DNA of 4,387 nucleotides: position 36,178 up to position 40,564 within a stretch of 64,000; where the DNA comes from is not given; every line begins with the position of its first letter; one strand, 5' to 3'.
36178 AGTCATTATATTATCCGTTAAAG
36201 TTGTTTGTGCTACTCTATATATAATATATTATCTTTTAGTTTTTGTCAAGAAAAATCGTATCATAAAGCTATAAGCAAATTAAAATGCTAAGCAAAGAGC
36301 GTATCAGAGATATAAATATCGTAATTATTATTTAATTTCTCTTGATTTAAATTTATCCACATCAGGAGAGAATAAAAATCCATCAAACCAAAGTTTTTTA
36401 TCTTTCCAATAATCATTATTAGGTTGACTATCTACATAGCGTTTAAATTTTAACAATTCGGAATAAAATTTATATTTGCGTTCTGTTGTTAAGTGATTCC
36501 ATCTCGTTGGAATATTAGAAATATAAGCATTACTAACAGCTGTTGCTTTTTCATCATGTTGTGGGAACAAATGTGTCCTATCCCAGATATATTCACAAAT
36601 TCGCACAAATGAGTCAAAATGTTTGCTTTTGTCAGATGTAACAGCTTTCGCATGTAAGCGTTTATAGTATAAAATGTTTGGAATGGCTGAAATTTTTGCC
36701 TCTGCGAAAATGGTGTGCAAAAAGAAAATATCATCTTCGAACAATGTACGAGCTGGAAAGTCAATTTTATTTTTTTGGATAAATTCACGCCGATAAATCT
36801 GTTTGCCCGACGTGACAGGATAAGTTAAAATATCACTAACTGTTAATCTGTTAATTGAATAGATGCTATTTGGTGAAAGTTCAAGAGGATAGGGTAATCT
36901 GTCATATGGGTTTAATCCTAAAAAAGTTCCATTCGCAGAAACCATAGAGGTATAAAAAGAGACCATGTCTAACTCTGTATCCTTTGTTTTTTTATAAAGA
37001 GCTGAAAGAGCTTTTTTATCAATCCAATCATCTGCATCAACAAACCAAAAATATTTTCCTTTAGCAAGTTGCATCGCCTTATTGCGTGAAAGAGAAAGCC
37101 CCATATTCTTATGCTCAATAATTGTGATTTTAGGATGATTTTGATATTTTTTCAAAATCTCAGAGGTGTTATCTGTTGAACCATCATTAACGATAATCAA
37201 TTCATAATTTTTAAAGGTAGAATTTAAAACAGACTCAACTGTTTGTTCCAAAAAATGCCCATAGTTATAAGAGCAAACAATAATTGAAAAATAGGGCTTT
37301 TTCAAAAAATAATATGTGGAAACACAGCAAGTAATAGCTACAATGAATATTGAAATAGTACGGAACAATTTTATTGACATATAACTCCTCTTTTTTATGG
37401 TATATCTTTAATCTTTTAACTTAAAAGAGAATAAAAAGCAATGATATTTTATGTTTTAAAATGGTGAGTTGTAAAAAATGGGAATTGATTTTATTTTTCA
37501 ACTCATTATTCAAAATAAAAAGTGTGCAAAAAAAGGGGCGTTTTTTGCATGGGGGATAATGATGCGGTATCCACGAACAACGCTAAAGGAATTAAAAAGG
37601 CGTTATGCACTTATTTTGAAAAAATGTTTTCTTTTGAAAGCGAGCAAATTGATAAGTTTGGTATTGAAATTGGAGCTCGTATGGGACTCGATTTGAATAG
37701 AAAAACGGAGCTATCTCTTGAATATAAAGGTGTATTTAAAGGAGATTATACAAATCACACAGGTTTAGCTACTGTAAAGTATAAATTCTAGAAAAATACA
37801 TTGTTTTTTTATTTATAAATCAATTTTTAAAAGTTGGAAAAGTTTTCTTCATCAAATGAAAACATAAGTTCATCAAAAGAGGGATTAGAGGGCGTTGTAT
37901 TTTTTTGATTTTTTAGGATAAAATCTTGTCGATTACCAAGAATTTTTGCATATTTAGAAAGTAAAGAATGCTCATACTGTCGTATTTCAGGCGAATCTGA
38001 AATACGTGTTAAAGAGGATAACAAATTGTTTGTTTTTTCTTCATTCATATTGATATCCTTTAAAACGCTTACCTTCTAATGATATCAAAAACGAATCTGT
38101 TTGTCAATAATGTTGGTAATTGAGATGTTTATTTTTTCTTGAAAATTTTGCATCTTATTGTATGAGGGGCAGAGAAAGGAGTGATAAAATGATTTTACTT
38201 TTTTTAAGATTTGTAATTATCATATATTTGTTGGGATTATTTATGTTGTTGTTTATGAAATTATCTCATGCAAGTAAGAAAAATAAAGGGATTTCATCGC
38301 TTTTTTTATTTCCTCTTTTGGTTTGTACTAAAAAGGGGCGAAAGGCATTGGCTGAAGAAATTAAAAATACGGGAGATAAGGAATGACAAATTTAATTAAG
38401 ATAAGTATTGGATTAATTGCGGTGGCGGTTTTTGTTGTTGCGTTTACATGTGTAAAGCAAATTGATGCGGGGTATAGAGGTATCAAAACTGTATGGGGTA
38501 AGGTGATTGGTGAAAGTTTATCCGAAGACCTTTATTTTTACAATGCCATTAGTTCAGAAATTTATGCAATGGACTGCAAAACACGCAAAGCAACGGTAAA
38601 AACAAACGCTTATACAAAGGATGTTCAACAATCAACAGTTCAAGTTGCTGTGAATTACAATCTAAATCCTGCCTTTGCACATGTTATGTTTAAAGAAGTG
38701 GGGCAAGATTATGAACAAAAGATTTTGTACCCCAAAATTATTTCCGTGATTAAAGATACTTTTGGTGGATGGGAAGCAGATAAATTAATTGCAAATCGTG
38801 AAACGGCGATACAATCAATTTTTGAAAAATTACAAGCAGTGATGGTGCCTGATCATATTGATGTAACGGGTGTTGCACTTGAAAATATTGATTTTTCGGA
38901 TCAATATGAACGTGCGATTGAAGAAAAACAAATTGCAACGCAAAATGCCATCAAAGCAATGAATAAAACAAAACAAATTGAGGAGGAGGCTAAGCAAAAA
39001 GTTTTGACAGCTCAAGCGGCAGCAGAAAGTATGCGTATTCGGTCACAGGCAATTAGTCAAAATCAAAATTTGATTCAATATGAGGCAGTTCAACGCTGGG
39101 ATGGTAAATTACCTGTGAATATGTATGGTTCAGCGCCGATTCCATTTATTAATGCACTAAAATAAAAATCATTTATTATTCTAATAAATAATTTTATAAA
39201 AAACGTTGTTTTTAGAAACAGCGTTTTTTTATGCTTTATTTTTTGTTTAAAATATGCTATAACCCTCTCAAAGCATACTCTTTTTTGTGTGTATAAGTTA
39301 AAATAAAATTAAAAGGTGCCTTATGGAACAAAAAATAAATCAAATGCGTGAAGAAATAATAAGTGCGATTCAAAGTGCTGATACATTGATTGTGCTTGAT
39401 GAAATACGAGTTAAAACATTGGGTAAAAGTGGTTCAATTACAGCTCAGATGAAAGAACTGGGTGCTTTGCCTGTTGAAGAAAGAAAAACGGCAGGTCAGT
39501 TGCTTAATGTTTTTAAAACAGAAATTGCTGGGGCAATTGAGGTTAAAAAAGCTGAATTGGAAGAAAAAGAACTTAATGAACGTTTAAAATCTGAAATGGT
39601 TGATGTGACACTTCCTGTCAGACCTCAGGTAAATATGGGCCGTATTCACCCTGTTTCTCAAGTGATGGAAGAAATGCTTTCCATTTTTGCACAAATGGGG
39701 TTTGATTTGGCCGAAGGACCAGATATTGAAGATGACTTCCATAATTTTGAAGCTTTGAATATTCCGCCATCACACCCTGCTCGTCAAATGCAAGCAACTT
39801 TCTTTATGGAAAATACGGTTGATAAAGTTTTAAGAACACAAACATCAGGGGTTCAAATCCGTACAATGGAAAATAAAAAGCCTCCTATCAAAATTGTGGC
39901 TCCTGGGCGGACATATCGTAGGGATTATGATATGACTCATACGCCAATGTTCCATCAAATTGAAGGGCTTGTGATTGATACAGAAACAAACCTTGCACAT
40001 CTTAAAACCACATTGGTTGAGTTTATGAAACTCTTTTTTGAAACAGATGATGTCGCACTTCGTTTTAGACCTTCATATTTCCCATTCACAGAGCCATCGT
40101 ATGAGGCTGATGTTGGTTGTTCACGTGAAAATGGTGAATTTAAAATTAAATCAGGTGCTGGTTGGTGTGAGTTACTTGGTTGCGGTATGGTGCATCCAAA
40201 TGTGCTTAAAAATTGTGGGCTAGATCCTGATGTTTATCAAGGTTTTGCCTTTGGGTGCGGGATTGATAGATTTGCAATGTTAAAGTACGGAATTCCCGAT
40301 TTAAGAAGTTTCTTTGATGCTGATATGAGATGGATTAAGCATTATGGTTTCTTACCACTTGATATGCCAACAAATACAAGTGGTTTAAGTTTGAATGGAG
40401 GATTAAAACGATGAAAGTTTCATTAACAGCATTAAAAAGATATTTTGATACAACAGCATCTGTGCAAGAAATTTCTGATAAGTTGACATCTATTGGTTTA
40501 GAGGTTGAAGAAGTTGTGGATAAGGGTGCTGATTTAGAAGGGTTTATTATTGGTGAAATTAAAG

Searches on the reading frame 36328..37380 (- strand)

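Call 96: search_protein_families(library=ncbifam, proteins=[window:36328-37380:-], max_evalue=0.001)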
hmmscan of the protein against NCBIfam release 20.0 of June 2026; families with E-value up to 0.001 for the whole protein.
window:36328-37380:- (350 aa): 22 families
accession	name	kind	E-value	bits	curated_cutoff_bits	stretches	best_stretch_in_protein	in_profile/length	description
NF007482.0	PRK10073.1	equivalog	4.2e-35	121.3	423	1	28-253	5-228/334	glycosyltransferase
NF047683.1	TeichurnBiosyTuaG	equivalog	5.5e-24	85.2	400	1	27-131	4-110/252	teichuronic acid biosynthesis protein TuaG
TIGR03937.1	PgaC_IcaA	equivalog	2.1e-20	73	422.3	1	28-133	44-151/407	poly-beta-1,6-N-acetyl-D-glucosamine synthase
NF050050.1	ProtGlycPglI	equivalog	6.2e-17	61.9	500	1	28-134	1-110/306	GalNAc(5)-diNAcBac-PP-undecaprenol beta-1,3-glucosyltransferase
NF053739.1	GlytfEpsEBac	equivalog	3.3e-16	59.1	450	1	29-119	1-94/265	glycosyltransferase EpsE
NF041394.1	GtaseAglG_Halo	equivalog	4.3e-15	55.8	440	1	32-131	4-106/304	glucosyl-dolichyl phosphate glucuronosyltransferase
NF041875.1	EPS_EpsD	equivalog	3.7e-14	52.9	370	1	32-121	2-93/325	exopolysaccharide biosynthesis glycosyltransferase EpsD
NF038302.1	EPS_HpsE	equivalog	3.1e-12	46.1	300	1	31-132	3-111/307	hormogonium polysaccharide biosynthesis glycosyltransferase HpsE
NF007453.0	PRK10018.1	equivalog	4e-11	43.1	382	1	28-186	5-158/280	colanic acid biosynthesis glycosyltransferase WcaA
TIGR04283.1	glyco_like_mftF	equivalog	5.9e-11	42.4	182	1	32-145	2-110/221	TIGR04283 family arsenosugar biosynthesis glycosyltransferase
TIGR04017.1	WcaA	equivalog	4.6e-10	39.6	495.75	1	27-176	3-147/279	colanic acid biosynthesis glycosyltransferase WcaA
NF038299.1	EPS_HpsN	equivalog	2.6e-09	36.5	425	1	30-131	2-105/317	hormogonium polysaccharide biosynthesis glycosyltransferase HpsN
TIGR03111.1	glyc2_xrt_Gpos1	hypoth_equivalog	3.7e-09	35.9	363.95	1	26-131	46-155/439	TIGR03111 family XrtG-associated glycosyltransferase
TIGR03469.1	HpnB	hypoth_equivalog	6.2e-08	32.1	379.25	1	29-145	44-173/386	hopene-associated glycosyltransferase HpnB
TIGR03965.1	mycofact_glyco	equivalog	1.1e-07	31.1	280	1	32-141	77-188/467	mycofactocin biosynthesis glycosyltransferase MftF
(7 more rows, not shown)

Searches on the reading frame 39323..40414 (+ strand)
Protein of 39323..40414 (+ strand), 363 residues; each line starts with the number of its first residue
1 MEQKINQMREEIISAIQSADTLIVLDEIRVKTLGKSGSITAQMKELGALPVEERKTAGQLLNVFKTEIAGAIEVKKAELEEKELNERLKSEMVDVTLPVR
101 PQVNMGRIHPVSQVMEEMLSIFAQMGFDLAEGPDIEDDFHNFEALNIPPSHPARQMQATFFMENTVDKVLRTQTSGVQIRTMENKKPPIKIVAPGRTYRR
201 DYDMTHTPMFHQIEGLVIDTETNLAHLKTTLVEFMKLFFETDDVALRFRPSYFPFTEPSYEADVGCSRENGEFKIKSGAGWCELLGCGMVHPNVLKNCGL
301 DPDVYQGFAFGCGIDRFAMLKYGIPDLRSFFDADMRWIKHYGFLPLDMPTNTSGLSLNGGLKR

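Call 96: search_protein_families(library=ncbifam, proteins=[window:39323-40414:+], max_evalue=0.001)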
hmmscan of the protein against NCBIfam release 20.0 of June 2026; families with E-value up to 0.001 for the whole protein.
window:39323-40414:+ (363 aa): 5 families
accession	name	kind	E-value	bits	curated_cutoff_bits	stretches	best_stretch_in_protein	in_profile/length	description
TIGR00468.1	pheS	equivalog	7.2e-101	337.6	237.45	1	40-340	3-321/324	phenylalanine--tRNA ligase subunit alpha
NF003210.0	PRK04172.1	equivalog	4.6e-59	200.5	350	2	167-341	331-491/496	phenylalanine--tRNA ligase subunit alpha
NF051887.1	PheS_related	equivalog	6.2e-38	130.8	300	1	108-337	11-235/349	PheS-related mystery ligase SrmL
TIGR00469.1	pheS_mito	equivalog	9.6e-29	100.3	258.35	2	243-341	256-343/451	phenylalanine--tRNA ligase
TIGR00470.1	sepS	equivalog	3.3e-05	22.6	380.65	0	182-330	201-340/533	O-phosphoserine--tRNA ligase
